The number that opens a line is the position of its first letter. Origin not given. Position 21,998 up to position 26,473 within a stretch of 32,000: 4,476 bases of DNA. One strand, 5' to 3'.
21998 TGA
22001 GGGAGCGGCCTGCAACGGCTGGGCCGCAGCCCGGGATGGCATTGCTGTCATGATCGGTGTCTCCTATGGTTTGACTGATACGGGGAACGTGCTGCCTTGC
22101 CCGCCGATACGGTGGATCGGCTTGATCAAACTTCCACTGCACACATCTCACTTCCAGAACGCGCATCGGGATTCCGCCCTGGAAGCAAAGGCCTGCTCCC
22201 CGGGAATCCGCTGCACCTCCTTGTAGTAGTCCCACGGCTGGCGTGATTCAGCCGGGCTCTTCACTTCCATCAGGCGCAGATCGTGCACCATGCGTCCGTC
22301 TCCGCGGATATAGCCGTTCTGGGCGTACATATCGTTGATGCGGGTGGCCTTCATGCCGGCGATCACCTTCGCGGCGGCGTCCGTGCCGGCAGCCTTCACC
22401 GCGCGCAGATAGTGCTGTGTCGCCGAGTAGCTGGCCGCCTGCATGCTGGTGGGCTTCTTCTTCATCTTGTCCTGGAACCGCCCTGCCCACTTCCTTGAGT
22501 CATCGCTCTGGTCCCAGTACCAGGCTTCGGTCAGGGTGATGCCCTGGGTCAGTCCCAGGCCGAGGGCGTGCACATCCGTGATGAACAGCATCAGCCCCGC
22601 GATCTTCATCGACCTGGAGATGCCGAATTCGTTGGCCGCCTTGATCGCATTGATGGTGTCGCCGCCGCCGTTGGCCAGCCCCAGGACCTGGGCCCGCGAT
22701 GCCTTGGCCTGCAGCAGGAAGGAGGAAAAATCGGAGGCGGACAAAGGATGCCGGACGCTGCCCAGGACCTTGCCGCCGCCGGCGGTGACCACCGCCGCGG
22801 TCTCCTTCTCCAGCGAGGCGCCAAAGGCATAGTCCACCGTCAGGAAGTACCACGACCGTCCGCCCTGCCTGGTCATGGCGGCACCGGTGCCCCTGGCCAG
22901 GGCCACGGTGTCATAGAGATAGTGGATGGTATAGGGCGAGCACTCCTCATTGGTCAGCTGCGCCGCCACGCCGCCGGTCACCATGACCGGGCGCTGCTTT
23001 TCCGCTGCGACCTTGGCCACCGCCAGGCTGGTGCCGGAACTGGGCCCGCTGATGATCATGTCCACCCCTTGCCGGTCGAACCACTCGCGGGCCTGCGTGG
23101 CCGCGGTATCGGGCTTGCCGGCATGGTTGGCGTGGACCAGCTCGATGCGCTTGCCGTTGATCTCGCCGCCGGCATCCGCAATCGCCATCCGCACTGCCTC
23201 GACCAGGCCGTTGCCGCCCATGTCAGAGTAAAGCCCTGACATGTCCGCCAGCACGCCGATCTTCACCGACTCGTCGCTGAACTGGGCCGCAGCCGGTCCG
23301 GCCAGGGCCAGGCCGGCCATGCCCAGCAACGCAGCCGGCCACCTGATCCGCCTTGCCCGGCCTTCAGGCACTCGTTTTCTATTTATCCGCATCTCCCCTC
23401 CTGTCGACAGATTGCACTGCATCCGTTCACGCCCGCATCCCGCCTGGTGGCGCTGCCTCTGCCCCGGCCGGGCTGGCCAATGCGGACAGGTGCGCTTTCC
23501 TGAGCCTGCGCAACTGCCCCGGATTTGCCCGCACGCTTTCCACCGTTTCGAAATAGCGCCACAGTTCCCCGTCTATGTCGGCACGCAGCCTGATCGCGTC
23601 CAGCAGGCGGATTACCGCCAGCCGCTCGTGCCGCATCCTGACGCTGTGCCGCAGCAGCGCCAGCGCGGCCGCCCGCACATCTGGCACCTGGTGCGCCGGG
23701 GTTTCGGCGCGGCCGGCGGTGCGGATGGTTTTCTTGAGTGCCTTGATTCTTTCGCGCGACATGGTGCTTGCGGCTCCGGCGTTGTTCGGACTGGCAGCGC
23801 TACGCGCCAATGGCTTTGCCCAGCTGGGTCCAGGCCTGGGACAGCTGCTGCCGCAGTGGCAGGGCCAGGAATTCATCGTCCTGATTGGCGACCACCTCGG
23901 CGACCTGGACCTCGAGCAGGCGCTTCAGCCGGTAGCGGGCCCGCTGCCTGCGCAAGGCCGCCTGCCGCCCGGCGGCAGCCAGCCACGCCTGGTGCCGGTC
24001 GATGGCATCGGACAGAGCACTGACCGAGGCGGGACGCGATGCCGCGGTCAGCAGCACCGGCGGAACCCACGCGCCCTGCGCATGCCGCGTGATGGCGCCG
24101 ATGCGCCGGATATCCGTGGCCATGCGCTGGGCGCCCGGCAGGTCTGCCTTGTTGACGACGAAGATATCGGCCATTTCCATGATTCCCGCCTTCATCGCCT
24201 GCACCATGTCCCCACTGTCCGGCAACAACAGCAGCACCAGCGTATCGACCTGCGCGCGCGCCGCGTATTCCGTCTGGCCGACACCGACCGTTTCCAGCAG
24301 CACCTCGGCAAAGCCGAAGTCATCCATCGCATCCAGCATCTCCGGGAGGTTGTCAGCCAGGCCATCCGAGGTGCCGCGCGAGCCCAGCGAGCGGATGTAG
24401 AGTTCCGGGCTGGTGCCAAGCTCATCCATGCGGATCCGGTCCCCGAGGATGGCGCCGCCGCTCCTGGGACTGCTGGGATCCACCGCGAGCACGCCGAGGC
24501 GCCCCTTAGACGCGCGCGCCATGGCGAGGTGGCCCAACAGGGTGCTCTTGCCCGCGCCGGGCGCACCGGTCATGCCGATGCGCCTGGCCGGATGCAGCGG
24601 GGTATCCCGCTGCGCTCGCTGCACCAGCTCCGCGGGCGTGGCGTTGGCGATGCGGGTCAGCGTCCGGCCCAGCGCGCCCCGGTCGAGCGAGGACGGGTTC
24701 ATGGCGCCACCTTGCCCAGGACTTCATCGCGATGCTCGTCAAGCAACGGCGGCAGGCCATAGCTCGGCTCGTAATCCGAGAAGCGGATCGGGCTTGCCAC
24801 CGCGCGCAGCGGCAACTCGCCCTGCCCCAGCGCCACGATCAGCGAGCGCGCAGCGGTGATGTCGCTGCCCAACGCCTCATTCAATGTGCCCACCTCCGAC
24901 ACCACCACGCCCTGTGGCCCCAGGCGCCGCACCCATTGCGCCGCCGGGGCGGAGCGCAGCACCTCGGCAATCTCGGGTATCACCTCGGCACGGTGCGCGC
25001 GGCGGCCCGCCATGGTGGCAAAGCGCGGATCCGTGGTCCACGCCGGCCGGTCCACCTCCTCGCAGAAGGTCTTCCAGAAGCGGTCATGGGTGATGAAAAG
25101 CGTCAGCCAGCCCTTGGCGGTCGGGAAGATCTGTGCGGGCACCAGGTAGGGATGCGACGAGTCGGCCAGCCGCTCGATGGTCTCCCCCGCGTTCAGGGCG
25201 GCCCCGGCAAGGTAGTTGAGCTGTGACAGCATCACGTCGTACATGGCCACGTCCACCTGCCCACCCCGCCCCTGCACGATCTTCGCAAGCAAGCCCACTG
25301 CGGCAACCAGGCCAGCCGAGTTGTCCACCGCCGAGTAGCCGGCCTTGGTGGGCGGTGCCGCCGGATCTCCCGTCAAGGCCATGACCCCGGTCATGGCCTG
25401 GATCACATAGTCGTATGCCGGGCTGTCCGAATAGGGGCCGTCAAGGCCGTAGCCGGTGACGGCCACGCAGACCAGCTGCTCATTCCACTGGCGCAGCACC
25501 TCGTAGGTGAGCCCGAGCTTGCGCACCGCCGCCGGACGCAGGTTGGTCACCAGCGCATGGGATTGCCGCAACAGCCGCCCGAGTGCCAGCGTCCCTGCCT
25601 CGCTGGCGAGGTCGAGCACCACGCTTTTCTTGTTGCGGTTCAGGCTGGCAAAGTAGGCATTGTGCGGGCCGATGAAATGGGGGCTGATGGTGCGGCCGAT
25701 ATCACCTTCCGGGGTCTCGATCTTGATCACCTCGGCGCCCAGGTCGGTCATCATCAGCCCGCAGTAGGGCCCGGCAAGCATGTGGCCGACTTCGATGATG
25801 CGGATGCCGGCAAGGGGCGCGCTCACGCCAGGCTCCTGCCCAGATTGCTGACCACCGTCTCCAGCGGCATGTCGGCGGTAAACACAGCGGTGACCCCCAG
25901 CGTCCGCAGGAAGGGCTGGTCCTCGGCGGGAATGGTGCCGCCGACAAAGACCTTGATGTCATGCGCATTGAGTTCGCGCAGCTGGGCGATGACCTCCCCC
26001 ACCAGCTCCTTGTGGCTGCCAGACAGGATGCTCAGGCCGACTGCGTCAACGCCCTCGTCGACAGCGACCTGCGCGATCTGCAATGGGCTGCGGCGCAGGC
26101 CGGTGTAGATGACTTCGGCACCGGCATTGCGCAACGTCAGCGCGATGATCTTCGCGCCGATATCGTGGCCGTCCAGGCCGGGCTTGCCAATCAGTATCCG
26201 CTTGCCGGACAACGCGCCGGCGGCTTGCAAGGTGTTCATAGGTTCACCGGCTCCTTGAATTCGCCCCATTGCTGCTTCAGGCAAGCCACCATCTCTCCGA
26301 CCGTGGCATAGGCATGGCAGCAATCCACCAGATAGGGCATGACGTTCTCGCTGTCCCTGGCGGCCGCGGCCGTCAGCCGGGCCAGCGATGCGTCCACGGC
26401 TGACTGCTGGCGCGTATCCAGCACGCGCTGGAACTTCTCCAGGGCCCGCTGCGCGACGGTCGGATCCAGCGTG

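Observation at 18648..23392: Hydroxylase / alcohol-DH / aldehyde-DH 'front end' and an orphan LivJ-type binding protein continue on the same strand from the mutase cassette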

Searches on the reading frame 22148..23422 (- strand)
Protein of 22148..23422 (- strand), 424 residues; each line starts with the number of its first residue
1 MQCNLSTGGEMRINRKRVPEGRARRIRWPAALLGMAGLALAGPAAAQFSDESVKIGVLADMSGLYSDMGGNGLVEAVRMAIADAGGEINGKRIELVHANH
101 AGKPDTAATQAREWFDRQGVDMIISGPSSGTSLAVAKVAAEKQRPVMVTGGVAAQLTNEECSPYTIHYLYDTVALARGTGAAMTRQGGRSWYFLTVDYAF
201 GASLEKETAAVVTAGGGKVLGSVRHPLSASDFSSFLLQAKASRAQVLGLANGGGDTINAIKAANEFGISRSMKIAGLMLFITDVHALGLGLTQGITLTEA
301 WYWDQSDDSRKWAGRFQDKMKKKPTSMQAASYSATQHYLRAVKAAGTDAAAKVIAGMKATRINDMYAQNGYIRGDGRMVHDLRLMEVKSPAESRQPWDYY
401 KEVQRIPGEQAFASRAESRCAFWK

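Call 4: search_protein_families(library=pfam, proteins=[window:22148-23422:-])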
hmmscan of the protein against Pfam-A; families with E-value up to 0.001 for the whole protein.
window:22148-23422:- (424 aa): 3 families
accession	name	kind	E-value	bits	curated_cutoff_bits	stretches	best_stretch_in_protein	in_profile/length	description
PF13458.12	Peripla_BP_6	-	9.3e-108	361.4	31.7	1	52-388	1-339/343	Periplasmic binding protein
PF13433.12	Peripla_BP_5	-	2.6e-17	63.4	27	1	53-373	1-319/363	Periplasmic binding protein domain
PF01094.35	ANF_receptor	-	3e-06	27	25.4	1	75-247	4-182/353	Receptor family ligand binding region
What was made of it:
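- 22148..23392 (-): Peripla_BP_6 (LivJ-type) periplasmic solute-binding protein with an N-terminal signal sequence. No cognate permease or ATPase lies in the window. Pfam 9.3e-108 (call 4).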

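Call 5: search_protein_families(library=ncbifam, proteins=[window:22148-23422:-])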
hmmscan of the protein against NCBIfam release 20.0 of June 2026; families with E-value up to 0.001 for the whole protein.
window:22148-23422:- (424 aa): 3 families
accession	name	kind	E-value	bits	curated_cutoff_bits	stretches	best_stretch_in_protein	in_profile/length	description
TIGR03407.1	urea_ABC_UrtA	exception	9e-16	57.7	492.75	1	53-373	1-322/361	urea ABC transporter substrate-binding protein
TIGR03669.1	urea_ABC_arch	equivalog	4.7e-13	48.9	494.8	1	53-387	1-336/375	urea ABC transporter substrate-binding protein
NF011933.0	PRK15404.1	subfamily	5.5e-11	42.1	477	1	44-159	20-133/370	high-affinity branched-chain amino acid ABC transporter substrate-binding protein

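Call 33: search_solved_structures(query=window:22148-23392:-, max_evalue=1e-10)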
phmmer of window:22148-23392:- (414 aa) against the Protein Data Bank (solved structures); distinct sequences matched with E-value up to 1e-10: 9.
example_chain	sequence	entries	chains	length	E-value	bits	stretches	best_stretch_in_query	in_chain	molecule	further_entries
3i09_A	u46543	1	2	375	1.4e-156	525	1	41-414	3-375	Periplasmic branched-chain amino acid-binding protein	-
3n0w_A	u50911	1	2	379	4.3e-89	302.8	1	42-412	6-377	ABC branched chain amino acid family transporter, periplasmic ligand binding protein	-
4maa_A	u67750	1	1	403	1.4e-22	83.9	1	27-389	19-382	Putative branched-chain amino acid ABC transporter, periplasmic amino acid-binding protein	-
4zpj_A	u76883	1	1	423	1.5e-16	64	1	31-284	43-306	Extracellular ligand-binding receptor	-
4ey3_A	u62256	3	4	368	1.1e-15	61.2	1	40-350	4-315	Twin-arginine translocation pathway signal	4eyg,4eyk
4evq_A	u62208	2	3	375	1.1e-15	61.1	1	41-342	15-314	Putative ABC transporter subunit, substrate-binding component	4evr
4f06_A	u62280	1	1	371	2e-15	60.3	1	41-348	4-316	Extracellular ligand-binding receptor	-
4evs_A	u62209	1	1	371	3.3e-15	59.6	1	41-348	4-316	PUTATIVE ABC TRANSPORTER SUBUNIT, SUBSTRATE-BINDING COMPONENT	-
8tg1_A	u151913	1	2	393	7.4e-15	58.4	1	36-397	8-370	Extracellular ligand-binding receptor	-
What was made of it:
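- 22148..23392 (-): Near-orthologue structure 3i09, Burkholderia mallei, 1.4e-156 (call 33).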

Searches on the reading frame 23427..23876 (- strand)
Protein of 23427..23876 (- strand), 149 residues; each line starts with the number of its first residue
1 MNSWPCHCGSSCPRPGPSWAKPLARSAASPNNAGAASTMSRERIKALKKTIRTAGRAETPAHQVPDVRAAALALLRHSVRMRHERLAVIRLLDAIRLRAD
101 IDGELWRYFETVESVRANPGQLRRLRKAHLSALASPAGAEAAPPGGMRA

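Call 4: search_protein_families(library=pfam, proteins=[window:23427-23876:-])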
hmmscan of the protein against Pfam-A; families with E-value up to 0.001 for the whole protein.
window:23427-23876:- (149 aa): 0 families

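Call 5: search_protein_families(library=ncbifam, proteins=[window:23427-23876:-])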
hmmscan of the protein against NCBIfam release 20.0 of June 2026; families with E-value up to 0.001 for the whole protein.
window:23427-23876:- (149 aa): 0 families
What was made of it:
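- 23427..23762 (-): Small conserved protein (111 aa) of unknown function. No Pfam or NCBIfam hit (calls 4, 5).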

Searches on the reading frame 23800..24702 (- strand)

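Call 4: search_protein_families(library=pfam, proteins=[window:23800-24702:-])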
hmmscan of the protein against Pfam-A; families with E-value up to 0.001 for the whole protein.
window:23800-24702:- (300 aa): 2 families
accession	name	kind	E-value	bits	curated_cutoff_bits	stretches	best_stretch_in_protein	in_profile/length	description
PF03308.22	MeaB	-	3.2e-71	240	23.1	1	20-273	10-270/273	Methylmalonyl Co-A mutase-associated GTPase MeaB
PF02492.25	cobW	-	1.6e-06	28.3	20.7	1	42-200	3-168/180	CobW/HypB/UreG, nucleotide-binding domain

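Call 5: search_protein_families(library=ncbifam, proteins=[window:23800-24702:-])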
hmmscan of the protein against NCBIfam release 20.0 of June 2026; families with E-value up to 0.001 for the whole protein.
window:23800-24702:- (300 aa): 6 families
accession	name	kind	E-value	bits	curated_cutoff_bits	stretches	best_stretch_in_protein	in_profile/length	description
TIGR00750.1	lao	equivalog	2.8e-72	243.4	240.75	1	7-280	2-279/300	methylmalonyl Co-A mutase-associated GTPase MeaB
NF006958.0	PRK09435.1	equivalog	1.6e-59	201.6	329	1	37-274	55-296/333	methylmalonyl Co-A mutase-associated GTPase MeaB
NF045497.1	IsobCoAmut_IcmF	equivalog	1.4e-30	105.9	1500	1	8-208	154-361/1076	fused isobutyryl-CoA mutase/GTPase IcmF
NF003661.0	PRK05291.1-3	equivalog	2.1e-07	30.6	380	0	136-299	281-429/448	tRNA uridine-5-carboxymethylaminomethyl(34) synthesis GTPase MnmE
NF006743.0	PRK09270.1-2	equivalog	0.00012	21.2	227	1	19-62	8-51/217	nucleoside/nucleotide kinase family protein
TIGR00073.1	hypB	equivalog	0.00044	19.8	121.2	0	43-207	34-185/217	hydrogenase nickel incorporation protein HypB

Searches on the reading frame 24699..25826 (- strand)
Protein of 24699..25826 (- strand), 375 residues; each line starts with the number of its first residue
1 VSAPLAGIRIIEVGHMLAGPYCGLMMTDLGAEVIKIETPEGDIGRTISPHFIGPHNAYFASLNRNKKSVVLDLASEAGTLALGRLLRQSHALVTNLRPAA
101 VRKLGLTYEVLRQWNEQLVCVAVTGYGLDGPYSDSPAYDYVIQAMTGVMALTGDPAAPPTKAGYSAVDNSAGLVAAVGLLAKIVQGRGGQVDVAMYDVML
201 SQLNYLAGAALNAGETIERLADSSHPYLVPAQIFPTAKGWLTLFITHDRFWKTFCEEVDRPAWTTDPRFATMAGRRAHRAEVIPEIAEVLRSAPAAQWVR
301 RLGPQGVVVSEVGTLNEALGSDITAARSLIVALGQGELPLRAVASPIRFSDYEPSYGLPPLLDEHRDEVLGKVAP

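Call 4: search_protein_families(library=pfam, proteins=[window:24699-25826:-])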
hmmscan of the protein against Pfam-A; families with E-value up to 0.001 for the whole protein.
window:24699-25826:- (375 aa): 1 family
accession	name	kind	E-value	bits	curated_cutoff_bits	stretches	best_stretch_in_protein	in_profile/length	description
PF02515.22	CoA_transf_3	-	4e-105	352.4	23.3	1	5-365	1-365/366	CoA-transferase family III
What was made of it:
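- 24699..25826 (-): Family III (CaiB/BaiF) CoA-transferase. Pfam CoA_transf_3 4e-105 (call 4).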

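Call 5: search_protein_families(library=ncbifam, proteins=[window:24699-25826:-])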
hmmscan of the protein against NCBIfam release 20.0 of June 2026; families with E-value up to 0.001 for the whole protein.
window:24699-25826:- (375 aa): 7 families
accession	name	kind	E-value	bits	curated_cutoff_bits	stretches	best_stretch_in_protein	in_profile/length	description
NF052585.1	SucGlutTfsCaiB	equivalog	1.8e-69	234.2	750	1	3-372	6-387/394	succinate--glutarate CoA-transferase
NF008511.0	PRK11430.1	equivalog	2.9e-62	211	522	1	3-359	8-363/381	CoA:oxalate CoA-transferase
NF041294.1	Scnl_mescCoAtase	equivalog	4.7e-62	210.3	700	1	5-370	4-380/381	succinyl-CoA:mesaconate CoA-transferase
NF003809.0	PRK05398.1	subfamily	1.3e-56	192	442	2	1-200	1-205/416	formyl-CoA transferase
TIGR03253.1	oxalate_frc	equivalog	7.5e-54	183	504.2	2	3-201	2-205/416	formyl-CoA transferase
NF002914.1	PRK03525.1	equivalog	2.6e-29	102.4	413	1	4-258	9-260/400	L-carnitine CoA-transferase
TIGR04253.1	mesacon_CoA_iso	equivalog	9.8e-15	54.4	725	1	5-210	3-212/403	2-methylfumaryl-CoA isomerase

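Call 25: search_solved_structures(query=window:24699-25826:-, max_evalue=1e-30)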
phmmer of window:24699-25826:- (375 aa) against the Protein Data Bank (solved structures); distinct sequences matched with E-value up to 1e-30: 21.
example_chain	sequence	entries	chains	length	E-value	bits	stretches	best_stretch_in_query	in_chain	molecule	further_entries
10uh_A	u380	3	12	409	2.3e-63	217.8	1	3-373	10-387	Formyl-coenzyme a transferase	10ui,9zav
4hl6_A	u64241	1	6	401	2.1e-58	201.5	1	3-369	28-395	Uncharacterized protein YfdE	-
4ed9_A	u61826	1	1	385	7.5e-53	183.2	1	2-366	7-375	CAIB/BAIF family protein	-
9br7_A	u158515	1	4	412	2e-46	162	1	3-373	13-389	Succinate--hydroxymethylglutarate CoA-transferase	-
9br6_A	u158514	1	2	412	2e-46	162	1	3-373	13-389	Succinate--hydroxymethylglutarate CoA-transferase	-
5yit_A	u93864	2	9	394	4.6e-45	157.6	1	3-366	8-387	CoA transferase III | Uncharacterized protein Rv3272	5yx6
5yiy_A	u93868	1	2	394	7.1e-44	153.7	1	3-366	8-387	CoA transferase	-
2vjp_A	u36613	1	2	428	1.4e-38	136.3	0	1-202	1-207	FORMYL-COENZYME A TRANSFERASE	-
2vjo_A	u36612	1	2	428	2.4e-38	135.5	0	1-202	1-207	FORMYL-COENZYME A TRANSFERASE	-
2vjq_A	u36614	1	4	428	3.2e-38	135.1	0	1-202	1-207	FORMYL-COENZYME A TRANSFERASE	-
1p5h_A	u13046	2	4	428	3.2e-38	135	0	1-202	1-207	Formyl-coenzyme A transferase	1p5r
2vjn_A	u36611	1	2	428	3.3e-38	135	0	1-202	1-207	FORMYL-COENZYME A TRANSFERASE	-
2vjk_A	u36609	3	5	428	3.3e-38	135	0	1-202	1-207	FORMYL-COENZYME A TRANSFERASE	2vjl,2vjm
1t4c_A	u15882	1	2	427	8.5e-38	133.7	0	3-202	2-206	Formyl-CoA:oxalate CoA-transferase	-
1pt5_A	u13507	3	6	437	1.1e-37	133.3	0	1-201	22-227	Hypothetical protein yfdW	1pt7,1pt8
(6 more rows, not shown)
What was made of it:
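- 24699..25826 (-): The closest characterised families are succinate-glutarate, oxalate and succinyl-CoA:mesaconate CoA-transferases and SUGCT (calls 5, 25).
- The CoA-transferase is closest to succinate-glutarate, oxalate, mesaconate and SUGCT transferases (calls 5, 25). The relatives of the CoA-transferase use succinyl-CoA as donor (calls 5, 25).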

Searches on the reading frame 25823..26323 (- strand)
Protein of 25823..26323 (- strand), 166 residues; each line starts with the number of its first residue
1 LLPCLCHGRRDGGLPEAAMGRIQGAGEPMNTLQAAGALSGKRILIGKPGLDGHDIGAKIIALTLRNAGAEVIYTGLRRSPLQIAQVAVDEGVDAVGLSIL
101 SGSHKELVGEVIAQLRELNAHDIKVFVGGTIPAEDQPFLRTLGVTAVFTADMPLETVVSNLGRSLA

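Call 4: search_protein_families(library=pfam, proteins=[window:25823-26323:-])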
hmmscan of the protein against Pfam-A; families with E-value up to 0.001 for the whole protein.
window:25823-26323:- (166 aa): 1 family
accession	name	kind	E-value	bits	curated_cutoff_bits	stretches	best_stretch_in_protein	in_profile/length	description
PF02310.24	B12-binding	-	2.5e-21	76.2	32.1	1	42-148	2-110/121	B12 binding domain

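Call 5: search_protein_families(library=ncbifam, proteins=[window:25823-26323:-])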
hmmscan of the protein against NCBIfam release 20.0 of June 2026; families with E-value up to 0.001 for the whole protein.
window:25823-26323:- (166 aa): 12 families
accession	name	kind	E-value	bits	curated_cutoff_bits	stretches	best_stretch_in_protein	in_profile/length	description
TIGR00640.1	acid_CoA_mut_C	subfamily_domain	2e-37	128.1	57.45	1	41-162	3-124/132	methylmalonyl-CoA mutase C-terminal domain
NF006944.0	PRK09426.1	equivalog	1.7e-28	99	876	1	41-161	590-710/721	methylmalonyl-CoA mutase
NF045497.1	IsobCoAmut_IcmF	equivalog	1.4e-14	52.9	1500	1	50-151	12-115/1076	fused isobutyryl-CoA mutase/GTPase IcmF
NF002612.0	PRK02261.1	equivalog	4.8e-12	45.6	110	1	41-165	4-134/148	methylaspartate mutase subunit S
TIGR01501.1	MthylAspMutase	equivalog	8.1e-11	41.8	135.8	1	42-164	3-131/134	methylaspartate mutase subunit S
TIGR02082.1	metH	equivalog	5.3e-06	24.3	1010.85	1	39-130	733-822/1182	methionine synthase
NF047995.1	corrinoid_MtgC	exception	1.1e-05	25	310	1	40-131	92-184/215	glycine betaine-specific corrinoid protein MtgC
NF041607.1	dimeth_corrin_MtbC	equivalog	1.4e-05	24.7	350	1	39-130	81-173/203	dimethylamine corrinoid protein MtbC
NF007024.0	PRK09490.1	equivalog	1.6e-05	22.9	1497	1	42-130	753-840/1234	methionine synthase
NF052513.1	TransRegCarH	equivalog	1.7e-05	24.3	400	1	32-107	156-232/274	HTH-type transcriptional repressor CarH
NF047996.1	corrin_MtgC_2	exception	0.00014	21.5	370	1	37-130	86-180/212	glycine betaine-specific corrinoid protein MtgC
TIGR02370.1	pyl_corrinoid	subfamily_domain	0.00061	19.2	215.3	1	51-131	95-176/197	methyltransferase cognate corrinoid protein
